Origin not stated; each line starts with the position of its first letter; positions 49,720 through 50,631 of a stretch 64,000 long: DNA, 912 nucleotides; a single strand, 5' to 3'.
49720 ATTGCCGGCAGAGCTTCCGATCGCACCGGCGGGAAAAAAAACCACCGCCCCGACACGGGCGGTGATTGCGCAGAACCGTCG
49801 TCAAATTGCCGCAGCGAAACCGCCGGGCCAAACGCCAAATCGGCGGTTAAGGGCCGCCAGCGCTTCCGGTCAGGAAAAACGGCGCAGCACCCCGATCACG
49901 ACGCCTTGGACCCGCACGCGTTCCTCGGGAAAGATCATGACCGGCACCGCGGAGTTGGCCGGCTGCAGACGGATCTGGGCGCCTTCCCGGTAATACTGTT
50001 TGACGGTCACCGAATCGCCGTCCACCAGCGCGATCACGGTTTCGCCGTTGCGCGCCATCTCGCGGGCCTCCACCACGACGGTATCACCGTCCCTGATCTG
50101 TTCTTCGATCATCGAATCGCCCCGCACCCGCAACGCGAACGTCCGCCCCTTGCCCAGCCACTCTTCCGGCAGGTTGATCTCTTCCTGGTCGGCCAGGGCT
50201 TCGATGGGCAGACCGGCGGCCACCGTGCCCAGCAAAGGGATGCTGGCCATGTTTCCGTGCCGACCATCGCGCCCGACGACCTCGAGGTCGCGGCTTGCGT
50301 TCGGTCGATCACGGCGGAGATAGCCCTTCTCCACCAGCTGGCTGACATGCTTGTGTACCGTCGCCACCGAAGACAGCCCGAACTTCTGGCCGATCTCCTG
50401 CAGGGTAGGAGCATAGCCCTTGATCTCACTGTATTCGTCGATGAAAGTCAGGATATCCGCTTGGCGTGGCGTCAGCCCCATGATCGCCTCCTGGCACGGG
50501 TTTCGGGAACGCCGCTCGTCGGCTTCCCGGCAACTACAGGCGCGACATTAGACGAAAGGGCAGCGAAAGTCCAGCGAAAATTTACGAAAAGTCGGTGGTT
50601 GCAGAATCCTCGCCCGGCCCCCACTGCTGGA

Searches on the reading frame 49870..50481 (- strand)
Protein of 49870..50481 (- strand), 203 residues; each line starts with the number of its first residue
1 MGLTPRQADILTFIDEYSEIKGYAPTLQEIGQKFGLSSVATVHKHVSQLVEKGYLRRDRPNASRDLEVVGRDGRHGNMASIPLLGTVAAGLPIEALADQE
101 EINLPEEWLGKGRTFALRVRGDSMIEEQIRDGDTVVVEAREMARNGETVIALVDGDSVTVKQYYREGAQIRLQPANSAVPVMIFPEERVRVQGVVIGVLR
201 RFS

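Call 7: find_homologous_proteins(query=window:49870-50481:-, max_evalue=1e-20)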
Query window:49870-50481:- (203 aa): 7977 proteins with E <= 1e-20 among 8000 candidates; the best 120 are listed.
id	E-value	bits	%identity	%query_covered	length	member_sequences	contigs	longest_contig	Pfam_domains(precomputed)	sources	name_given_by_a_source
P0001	3.0e-126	436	100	100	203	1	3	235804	PF00717.29,PF12802.14,PF01726.23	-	-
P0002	2.2e-110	385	89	100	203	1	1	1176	PF00717.29,PF12802.14,PF01726.23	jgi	-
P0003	9.9e-107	373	86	100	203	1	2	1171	PF13730.13,PF00717.29,PF12802.14,PF01726.23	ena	-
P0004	1.0e-106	373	85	100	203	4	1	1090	PF13730.13,PF00717.29,PF12802.14,PF01726.23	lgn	-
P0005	2.6e-106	371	85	100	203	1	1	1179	PF13730.13,PF00717.29,PF12802.14,PF01726.23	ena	-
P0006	3.2e-106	371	85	100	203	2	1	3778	PF00717.29,PF12802.14,PF01726.23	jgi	jgi:repressor LexA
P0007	3.4e-106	371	86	100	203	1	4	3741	PF00717.29,PF12802.14,PF01726.23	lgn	-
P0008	2.8e-105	368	84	100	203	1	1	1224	PF00717.29,PF12802.14,PF01726.23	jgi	jgi:repressor LexA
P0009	1.9e-104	365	84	100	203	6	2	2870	PF00717.29,PF12802.14,PF01726.23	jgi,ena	-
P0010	7.6e-104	363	85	98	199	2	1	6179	PF00717.29,PF12802.14,PF01726.23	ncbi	ncbi:MAG: repressor LexA, partial [Candidatus Krumholzibacteriia bacterium]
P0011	1.1e-103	363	83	100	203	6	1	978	PF00717.29,PF12802.14,PF01726.23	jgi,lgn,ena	-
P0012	1.3e-103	363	85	100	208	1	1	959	PF13730.13,PF00717.29,PF12802.14,PF01726.23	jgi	jgi:repressor LexA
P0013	1.5e-103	362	83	100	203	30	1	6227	PF00717.29,PF12802.14,PF01726.23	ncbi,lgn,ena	-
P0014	1.7e-103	362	83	100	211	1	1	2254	PF00717.29,PF12802.14,PF01726.23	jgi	jgi:repressor LexA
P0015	2.2e-103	362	83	100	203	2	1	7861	PF00717.29,PF01726.23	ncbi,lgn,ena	-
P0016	2.5e-103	362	84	100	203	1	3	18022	PF13730.13,PF00717.29,PF12802.14,PF01726.23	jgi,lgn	-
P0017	3.1e-103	361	83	100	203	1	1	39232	PF00717.29,PF12802.14,PF01726.23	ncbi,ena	-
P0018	3.2e-103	361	83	100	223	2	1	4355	PF00717.29,PF12802.14,PF01726.23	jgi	jgi:repressor LexA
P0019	3.6e-103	361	84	100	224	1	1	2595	PF00717.29,PF12802.14,PF01726.23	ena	-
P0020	3.7e-103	361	85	100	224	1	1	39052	PF00717.29,PF12802.14,PF01726.23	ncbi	-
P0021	7.0e-103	360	83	100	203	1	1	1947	PF00717.29,PF12802.14,PF01726.23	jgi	jgi:repressor LexA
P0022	7.2e-103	360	83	100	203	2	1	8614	PF00717.29,PF12802.14,PF01726.23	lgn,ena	-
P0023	1.3e-102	359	84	100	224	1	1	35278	PF00717.29,PF12802.14,PF01726.23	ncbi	-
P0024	2.0e-102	359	83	100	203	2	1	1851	PF00717.29,PF12802.14,PF01726.23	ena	-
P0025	2.1e-102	359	83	100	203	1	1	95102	PF00717.29,PF12802.14,PF01726.23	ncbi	-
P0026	2.2e-102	359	83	100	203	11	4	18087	PF00717.29,PF12802.14,PF01726.23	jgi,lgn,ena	-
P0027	2.4e-102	359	83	100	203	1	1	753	PF00717.29,PF12802.14,PF01726.23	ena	-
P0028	3.5e-102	358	83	100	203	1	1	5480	PF00717.29,PF12802.14,PF01726.23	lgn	-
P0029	3.5e-102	358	85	100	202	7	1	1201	PF13463.13,PF00717.29,PF12802.14,PF01726.23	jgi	jgi:repressor LexA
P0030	4.0e-102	358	83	100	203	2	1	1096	PF00717.29,PF12802.14,PF01726.23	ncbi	-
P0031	4.2e-102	358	82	100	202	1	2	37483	PF00717.29,PF12802.14,PF01726.23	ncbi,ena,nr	ncbi:transcriptional repressor LexA [bacterium]|nr:transcriptional repressor LexA [bacterium]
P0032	4.5e-102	358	84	100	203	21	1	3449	PF00717.29,PF12802.14,PF01726.23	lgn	-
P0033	5.9e-102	357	84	100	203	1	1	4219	PF00717.29,PF12802.14,PF01726.23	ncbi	-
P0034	5.9e-102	357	84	100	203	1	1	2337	PF00717.29,PF01726.23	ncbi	-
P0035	7.4e-102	357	82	100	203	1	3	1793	PF00717.29,PF12802.14,PF01726.23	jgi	-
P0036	1.0e-101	356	82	100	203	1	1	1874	PF00717.29,PF12802.14,PF01726.23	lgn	-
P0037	1.0e-101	356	84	100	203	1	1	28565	PF00717.29,PF12802.14,PF01726.23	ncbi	-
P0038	1.0e-101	356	84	100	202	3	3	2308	PF00717.29,PF12802.14,PF01726.23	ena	-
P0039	1.3e-101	356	82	100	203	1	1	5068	PF00717.29,PF12802.14,PF01726.23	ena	-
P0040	2.4e-101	355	82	100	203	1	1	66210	PF00717.29,PF12802.14,PF01726.23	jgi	-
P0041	2.9e-101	355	81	100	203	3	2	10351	PF00717.29,PF12802.14,PF01726.23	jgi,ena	jgi:repressor LexA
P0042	3.0e-101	355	83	100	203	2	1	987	PF00717.29,PF12802.14,PF01726.23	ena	-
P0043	3.1e-101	355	83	100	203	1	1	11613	PF00717.29,PF12802.14,PF01726.23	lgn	-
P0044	4.2e-101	354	83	100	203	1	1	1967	PF00717.29,PF12802.14,PF01726.23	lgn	-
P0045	8.0e-101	354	83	100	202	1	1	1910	PF00717.29,PF12802.14,PF01726.23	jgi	-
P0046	1.5e-100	353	81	100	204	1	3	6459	PF00717.29,PF12802.14,PF01726.23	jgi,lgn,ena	-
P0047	7.0e-100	350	83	100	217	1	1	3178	PF00717.29,PF12802.14,PF01726.23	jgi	jgi:repressor LexA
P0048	7.9e-100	350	82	100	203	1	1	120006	PF00717.29,PF12802.14,PF01726.23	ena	-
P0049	8.5e-100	350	81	100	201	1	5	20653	PF00717.29,PF12802.14,PF01726.23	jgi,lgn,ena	-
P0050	9.5e-100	350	82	100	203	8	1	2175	PF13730.13,PF00717.29,PF12802.14,PF01726.23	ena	-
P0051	2.0e-99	349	81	100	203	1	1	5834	PF00717.29,PF12802.14,PF01726.23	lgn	-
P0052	2.6e-99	349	80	100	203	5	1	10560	PF00717.29,PF01726.23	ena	-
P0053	3.0e-99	348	80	100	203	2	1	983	PF00717.29,PF12802.14,PF01726.23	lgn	-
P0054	3.2e-99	348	83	100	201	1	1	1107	PF00717.29,PF12802.14,PF01726.23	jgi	-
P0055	4.1e-99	348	80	100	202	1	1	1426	PF00717.29,PF12802.14,PF01726.23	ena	-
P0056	6.0e-99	347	80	100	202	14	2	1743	PF00717.29,PF12802.14,PF01726.23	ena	-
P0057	2.2e-98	346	80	100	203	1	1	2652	PF00717.29,PF12802.14,PF01726.23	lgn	-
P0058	2.4e-98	346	79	100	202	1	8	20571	PF00717.29,PF12802.14,PF01726.23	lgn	-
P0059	3.6e-98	345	80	100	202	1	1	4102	PF00717.29,PF12802.14,PF01726.23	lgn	-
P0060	4.6e-98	345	79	100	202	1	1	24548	PF00717.29,PF12802.14,PF01726.23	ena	-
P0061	4.6e-98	345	80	100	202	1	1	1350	PF00717.29,PF12802.14,PF01726.23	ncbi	-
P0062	6.5e-98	344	79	100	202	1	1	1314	PF00717.29,PF12802.14,PF01726.23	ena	-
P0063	7.3e-98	344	79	100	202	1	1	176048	PF00717.29,PF01726.23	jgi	jgi:repressor LexA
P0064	1.3e-97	343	79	100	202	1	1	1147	PF00717.29,PF12802.14,PF01726.23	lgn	-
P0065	2.5e-97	342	78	100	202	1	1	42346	PF00717.29,PF12802.14,PF01726.23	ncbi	-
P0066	3.3e-97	342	78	100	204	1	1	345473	PF00717.29,PF12802.14,PF01726.23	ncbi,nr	ncbi:MAG: transcriptional repressor LexA [bacterium]|nr:transcriptional repressor LexA [bacterium]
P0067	3.7e-97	342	80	100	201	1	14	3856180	PF00717.29,PF12802.14,PF01726.23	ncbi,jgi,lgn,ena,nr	ncbi:MAG: transcriptional repressor LexA [bacterium]|jgi:repressor LexA|nr:transcriptional repressor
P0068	3.8e-97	342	80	100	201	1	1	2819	PF00717.29,PF12802.14,PF01726.23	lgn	-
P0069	3.9e-97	342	78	100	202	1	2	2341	PF00717.29,PF12802.14,PF01726.23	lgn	-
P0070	4.7e-97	341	80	100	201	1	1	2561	PF00717.29,PF12802.14,PF01726.23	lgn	-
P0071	4.8e-97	341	81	100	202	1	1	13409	PF00717.29,PF12802.14,PF01726.23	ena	-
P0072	4.8e-97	341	79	100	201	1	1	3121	PF00717.29,PF12802.14,PF01726.23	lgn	-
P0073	5.0e-97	341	80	100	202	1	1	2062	PF00717.29,PF12802.14,PF01726.23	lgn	-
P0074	5.8e-97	341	80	100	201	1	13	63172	PF00717.29,PF12802.14,PF01726.23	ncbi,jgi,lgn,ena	jgi:repressor LexA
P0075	6.4e-97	341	81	100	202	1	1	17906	PF00717.29,PF01726.23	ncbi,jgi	-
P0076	7.6e-97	341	77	100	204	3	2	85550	PF00717.29,PF12802.14,PF01726.23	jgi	-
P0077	9.2e-97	340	79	100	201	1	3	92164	PF00717.29,PF12802.14,PF01726.23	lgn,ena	-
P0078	9.8e-97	340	79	100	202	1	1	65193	PF00717.29,PF01726.23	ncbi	-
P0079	1.0e-96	340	79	100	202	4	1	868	PF00717.29,PF12802.14,PF01726.23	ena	-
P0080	1.0e-96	340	80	100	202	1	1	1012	PF00717.29,PF01726.23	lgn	-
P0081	1.1e-96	340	79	100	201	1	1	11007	PF00717.29,PF12802.14,PF01726.23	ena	-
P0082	1.3e-96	340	79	100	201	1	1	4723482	PF00717.29,PF12802.14,PF01726.23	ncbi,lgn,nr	ncbi:MAG: transcriptional repressor LexA [bacterium]|nr:transcriptional repressor LexA [bacterium]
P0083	1.4e-96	340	79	100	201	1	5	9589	PF00717.29,PF12802.14,PF01726.23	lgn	-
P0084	1.6e-96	340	76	100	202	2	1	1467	PF00717.29,PF12802.14,PF01726.23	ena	-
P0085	1.8e-96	339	80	100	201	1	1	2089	PF00717.29,PF12802.14,PF01726.23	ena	-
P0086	1.8e-96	339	79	100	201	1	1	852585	PF00717.29,PF12802.14,PF01726.23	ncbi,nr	ncbi:MAG: transcriptional repressor LexA [bacterium]|nr:transcriptional repressor LexA [bacterium]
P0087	1.9e-96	339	81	100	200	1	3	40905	PF00717.29,PF12802.14,PF01726.23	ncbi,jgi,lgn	jgi:repressor LexA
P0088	2.0e-96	339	77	100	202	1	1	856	PF00717.29,PF12802.14,PF01726.23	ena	-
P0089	2.2e-96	339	80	100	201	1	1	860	PF00717.29,PF12802.14,PF01726.23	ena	-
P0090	3.0e-96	339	80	100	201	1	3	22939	PF00717.29,PF12802.14,PF01726.23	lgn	-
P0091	3.3e-96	339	78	100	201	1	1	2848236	PF00717.29,PF12802.14,PF01726.23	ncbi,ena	-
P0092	4.5e-96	338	79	100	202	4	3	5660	PF00717.29,PF12802.14,PF01726.23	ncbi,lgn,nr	ncbi:MAG: transcriptional repressor LexA [Krumholzibacteria bacterium]|nr:transcriptional repressor 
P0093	5.0e-96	338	79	100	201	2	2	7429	PF00717.29,PF12802.14,PF01726.23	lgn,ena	-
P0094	5.1e-96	338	79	100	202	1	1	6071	PF00717.29,PF12802.14,PF01726.23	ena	-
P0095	5.5e-96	338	79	100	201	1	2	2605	PF00717.29,PF12802.14,PF01726.23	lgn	-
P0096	5.9e-96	338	78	100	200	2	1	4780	PF00717.29,PF12802.14,PF01726.23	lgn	-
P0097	6.2e-96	338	78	100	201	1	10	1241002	PF00717.29,PF12802.14,PF01726.23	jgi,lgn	jgi:repressor LexA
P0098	6.8e-96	337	77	100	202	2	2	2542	PF00717.29,PF12802.14,PF01726.23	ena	-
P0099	7.6e-96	337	79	100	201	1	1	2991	PF00717.29,PF12802.14,PF01726.23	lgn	-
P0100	7.8e-96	337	78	100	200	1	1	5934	PF00717.29,PF12802.14,PF01726.23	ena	-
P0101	8.2e-96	337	79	100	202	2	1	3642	PF00717.29,PF12802.14,PF01726.23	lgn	-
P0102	8.2e-96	337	79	100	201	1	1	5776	PF00717.29,PF12802.14,PF01726.23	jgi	jgi:repressor LexA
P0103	8.2e-96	337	79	100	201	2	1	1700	PF00717.29,PF12802.14,PF01726.23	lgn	-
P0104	8.6e-96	337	76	100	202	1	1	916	PF00717.29,PF12802.14,PF01726.23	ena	-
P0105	1.1e-95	337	79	100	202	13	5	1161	PF00717.29,PF01726.23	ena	-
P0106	1.2e-95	337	79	100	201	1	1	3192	PF00717.29,PF12802.14,PF01726.23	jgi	jgi:repressor LexA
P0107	1.5e-95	336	79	100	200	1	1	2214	PF00717.29,PF12802.14,PF01726.23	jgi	-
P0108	1.9e-95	336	77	100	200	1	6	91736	PF00717.29,PF12802.14,PF01726.23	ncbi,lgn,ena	-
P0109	2.0e-95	336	77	100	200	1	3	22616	PF00717.29,PF12802.14,PF01726.23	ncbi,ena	-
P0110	2.1e-95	336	77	100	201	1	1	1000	PF00717.29,PF12802.14,PF01726.23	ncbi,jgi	jgi:repressor LexA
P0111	2.2e-95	336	78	100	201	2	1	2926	PF00717.29,PF12802.14,PF01726.23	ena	-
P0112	2.4e-95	336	80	100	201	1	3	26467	PF00717.29,PF12802.14,PF01726.23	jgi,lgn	jgi:repressor LexA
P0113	2.5e-95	336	80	100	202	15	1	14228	PF00717.29,PF01726.23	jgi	-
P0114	2.9e-95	335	80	100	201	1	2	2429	PF00717.29,PF12802.14,PF01726.23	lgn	-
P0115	3.1e-95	335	78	100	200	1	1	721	PF00717.29,PF12802.14,PF01726.23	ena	-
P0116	3.3e-95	335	80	100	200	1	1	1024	PF00717.29,PF12802.14,PF01726.23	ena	-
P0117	3.3e-95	335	78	100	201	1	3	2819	PF00717.29,PF12802.14,PF01726.23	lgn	-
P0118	3.7e-95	335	79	100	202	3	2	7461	PF00717.29,PF12802.14,PF01726.23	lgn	-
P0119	3.8e-95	335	77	100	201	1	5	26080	PF00717.29,PF12802.14,PF01726.23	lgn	-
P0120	4.7e-95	335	78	100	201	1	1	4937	PF00717.29,PF12802.14,PF01726.23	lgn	-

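Call 9: find_related_loci(query=window:49870-50481:-, collection=metagenome_contigs, flank=4000)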
Query window:49870-50481:- (203 aa) in metagenome_contigs; peptide patterns used: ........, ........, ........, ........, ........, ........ (x = any residue, [..] = any of these).
483 stretches matched a pattern; 389 encode a relative of the query (tblastn E <= 1e-3); the best 80 are kept; 80 distinct loci.
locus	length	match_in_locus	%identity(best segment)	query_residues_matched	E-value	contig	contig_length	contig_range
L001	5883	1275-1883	100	1-203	2e-134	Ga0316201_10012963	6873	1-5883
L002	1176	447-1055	89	1-203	8e-129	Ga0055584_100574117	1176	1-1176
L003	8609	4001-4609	84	1-203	2e-110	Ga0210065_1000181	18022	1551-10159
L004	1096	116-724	83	1-203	2e-120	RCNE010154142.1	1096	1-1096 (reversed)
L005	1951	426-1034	83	1-203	1e-114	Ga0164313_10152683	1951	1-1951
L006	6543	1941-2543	81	1-202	8e-107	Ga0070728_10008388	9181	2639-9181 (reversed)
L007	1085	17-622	79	1-202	2e-113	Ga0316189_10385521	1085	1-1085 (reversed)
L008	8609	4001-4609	84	1-203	6e-103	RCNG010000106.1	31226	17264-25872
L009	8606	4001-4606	76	1-202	3e-101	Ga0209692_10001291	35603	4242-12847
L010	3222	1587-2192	83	1-202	2e-101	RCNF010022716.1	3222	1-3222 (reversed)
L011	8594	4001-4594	79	1-199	8e-100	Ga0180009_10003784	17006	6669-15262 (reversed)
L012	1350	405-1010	80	1-202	9e-107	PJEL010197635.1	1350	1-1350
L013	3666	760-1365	82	1-202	4e-100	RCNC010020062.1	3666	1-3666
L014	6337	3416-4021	81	1-202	1e-96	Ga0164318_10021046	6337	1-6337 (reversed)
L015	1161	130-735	79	1-202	9e-105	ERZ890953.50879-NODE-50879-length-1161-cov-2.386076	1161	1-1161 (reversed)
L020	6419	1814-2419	76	1-202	1e-88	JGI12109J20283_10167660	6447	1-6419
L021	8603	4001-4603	72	1-202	2e-88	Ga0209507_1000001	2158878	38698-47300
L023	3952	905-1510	74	1-202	1e-82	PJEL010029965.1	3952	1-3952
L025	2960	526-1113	67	1-198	1e-80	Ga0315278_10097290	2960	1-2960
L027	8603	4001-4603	59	1-202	6e-68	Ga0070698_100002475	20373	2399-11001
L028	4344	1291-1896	54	1-202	4e-67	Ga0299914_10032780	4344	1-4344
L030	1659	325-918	54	1-202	3e-69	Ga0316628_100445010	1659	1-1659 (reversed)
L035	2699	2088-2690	55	1-202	1e-65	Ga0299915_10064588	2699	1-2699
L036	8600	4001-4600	53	1-202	3e-65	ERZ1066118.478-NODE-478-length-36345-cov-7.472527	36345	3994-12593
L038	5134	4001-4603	55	1-202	4e-65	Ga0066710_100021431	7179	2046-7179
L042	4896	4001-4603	54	1-202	7e-65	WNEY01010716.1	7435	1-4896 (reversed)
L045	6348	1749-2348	55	1-202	3e-64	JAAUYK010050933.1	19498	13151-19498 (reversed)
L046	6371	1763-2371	52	1-202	1e-64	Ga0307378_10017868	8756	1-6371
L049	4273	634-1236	55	1-202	2e-64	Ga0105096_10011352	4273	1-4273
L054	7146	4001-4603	56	1-202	4e-64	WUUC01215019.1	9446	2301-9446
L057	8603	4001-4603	54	1-202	4e-64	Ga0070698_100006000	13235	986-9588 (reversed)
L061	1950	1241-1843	55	1-202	2e-65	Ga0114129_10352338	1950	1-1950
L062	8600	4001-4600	54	1-201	7e-64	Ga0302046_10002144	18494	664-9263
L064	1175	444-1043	56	1-202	7e-68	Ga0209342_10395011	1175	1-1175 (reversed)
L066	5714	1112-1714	54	1-202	1e-63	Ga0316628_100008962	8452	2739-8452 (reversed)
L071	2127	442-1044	56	1-202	9e-65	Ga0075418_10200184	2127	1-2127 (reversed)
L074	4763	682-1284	52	1-202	3e-63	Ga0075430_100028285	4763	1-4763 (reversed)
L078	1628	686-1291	50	1-202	6e-66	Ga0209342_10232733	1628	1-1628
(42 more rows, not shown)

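Call 21: list_cluster_members(proteins=[L027:4001-4603:+, L028:1291-1896:+, L030:325-918:+, L036:4001-4600:+, L045:1749-2348:+, L062:4001-4603:+, L078:686-1291:+, L046:1763-2371:+, L049:634-1236:+, L021:4001-4603:+])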
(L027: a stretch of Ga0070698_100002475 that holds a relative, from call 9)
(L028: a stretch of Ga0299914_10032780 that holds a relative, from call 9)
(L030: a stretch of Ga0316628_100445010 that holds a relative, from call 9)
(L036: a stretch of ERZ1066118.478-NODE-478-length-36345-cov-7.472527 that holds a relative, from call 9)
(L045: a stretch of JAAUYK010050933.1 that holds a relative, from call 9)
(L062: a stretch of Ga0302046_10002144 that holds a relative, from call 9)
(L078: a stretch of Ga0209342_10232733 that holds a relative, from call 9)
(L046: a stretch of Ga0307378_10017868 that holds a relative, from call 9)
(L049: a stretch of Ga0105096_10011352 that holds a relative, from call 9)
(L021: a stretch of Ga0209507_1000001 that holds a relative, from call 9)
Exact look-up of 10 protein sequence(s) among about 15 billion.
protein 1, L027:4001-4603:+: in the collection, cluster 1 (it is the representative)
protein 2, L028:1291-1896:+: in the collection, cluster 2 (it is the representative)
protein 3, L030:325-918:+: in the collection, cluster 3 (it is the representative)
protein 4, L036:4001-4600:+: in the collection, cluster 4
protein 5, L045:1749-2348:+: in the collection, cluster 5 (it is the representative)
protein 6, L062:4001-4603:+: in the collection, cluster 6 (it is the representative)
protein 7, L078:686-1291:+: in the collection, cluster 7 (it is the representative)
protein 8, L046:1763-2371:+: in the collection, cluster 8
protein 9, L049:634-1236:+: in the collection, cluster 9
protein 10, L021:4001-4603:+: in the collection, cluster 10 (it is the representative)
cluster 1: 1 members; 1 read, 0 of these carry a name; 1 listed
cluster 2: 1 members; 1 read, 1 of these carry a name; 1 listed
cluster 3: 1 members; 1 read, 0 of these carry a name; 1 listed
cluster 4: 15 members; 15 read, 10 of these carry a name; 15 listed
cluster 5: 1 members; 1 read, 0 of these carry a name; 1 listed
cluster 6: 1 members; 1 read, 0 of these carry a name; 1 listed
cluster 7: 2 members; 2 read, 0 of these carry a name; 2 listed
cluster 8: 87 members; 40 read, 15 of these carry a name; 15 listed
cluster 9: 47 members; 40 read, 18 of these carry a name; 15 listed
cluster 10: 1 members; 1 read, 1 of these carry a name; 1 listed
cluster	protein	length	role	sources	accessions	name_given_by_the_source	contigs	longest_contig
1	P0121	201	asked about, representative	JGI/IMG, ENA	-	-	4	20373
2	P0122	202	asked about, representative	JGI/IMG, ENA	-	repressor LexA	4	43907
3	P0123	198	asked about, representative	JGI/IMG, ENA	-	-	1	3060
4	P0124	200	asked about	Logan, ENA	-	-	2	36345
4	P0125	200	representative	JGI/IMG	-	repressor LexA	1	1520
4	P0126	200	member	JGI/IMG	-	repressor LexA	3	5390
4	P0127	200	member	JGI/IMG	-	repressor LexA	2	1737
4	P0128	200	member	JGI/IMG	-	repressor LexA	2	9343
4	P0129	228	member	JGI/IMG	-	repressor LexA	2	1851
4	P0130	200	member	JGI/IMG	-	repressor LexA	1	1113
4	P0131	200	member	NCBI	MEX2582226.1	MAG: transcriptional repressor LexA [Gemmatimonadota bacterium]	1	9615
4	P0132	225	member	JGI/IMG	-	repressor LexA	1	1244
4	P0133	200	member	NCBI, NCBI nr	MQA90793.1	MAG: transcriptional repressor LexA [Gemmatimonas sp.] | transcriptional repressor LexA [Gemmatimonas sp.]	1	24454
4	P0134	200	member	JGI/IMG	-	repressor LexA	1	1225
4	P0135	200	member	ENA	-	-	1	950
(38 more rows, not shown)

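Call 25: list_cluster_members(proteins=[L038:4001-4603:+, L042:4001-4603:+, L054:4001-4603:+, L057:4001-4603:+, L061:1241-1843:+, L071:442-1044:+, L074:682-1284:+, L035:2088-2690:+, L066:1112-1714:+, L064:444-1043:+])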
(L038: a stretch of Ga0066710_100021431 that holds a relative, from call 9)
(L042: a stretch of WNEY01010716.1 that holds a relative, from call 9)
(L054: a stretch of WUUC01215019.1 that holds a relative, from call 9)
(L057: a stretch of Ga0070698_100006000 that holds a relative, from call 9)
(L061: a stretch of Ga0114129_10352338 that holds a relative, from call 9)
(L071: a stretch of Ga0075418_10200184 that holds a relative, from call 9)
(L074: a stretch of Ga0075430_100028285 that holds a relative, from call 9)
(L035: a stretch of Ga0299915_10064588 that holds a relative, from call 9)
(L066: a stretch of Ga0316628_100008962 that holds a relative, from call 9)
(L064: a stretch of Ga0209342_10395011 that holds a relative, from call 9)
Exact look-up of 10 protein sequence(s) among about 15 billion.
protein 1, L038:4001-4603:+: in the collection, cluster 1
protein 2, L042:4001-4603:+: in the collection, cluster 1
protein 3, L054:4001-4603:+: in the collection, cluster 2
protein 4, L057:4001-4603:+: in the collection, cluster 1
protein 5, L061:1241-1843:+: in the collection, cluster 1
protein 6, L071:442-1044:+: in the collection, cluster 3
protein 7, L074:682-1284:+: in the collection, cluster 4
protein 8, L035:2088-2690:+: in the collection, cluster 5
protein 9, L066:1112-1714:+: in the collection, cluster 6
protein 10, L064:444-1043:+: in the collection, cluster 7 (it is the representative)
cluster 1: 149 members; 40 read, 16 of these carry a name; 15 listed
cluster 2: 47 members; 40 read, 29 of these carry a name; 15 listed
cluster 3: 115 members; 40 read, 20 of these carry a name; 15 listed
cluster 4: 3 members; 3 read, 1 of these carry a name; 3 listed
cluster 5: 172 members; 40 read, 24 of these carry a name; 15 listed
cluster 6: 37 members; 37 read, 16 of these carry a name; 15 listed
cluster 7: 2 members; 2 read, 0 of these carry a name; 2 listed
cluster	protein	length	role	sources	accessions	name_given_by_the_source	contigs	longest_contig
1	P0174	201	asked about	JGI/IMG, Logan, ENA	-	repressor LexA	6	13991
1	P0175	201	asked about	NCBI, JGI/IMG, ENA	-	-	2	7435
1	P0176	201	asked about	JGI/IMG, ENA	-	-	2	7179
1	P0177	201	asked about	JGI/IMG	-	-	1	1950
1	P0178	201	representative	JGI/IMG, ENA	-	-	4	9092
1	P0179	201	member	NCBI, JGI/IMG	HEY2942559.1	MAG TPA: transcriptional repressor LexA [Vicinamibacteria bacterium] | repressor LexA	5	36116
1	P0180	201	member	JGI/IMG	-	repressor LexA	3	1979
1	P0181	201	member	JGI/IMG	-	repressor LexA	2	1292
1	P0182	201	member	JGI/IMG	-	repressor LexA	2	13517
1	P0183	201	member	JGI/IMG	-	repressor LexA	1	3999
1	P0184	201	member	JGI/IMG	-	repressor LexA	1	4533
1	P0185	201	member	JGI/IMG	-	repressor LexA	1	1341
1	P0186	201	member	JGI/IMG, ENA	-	repressor LexA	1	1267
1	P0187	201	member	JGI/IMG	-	repressor LexA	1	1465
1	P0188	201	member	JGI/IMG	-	repressor LexA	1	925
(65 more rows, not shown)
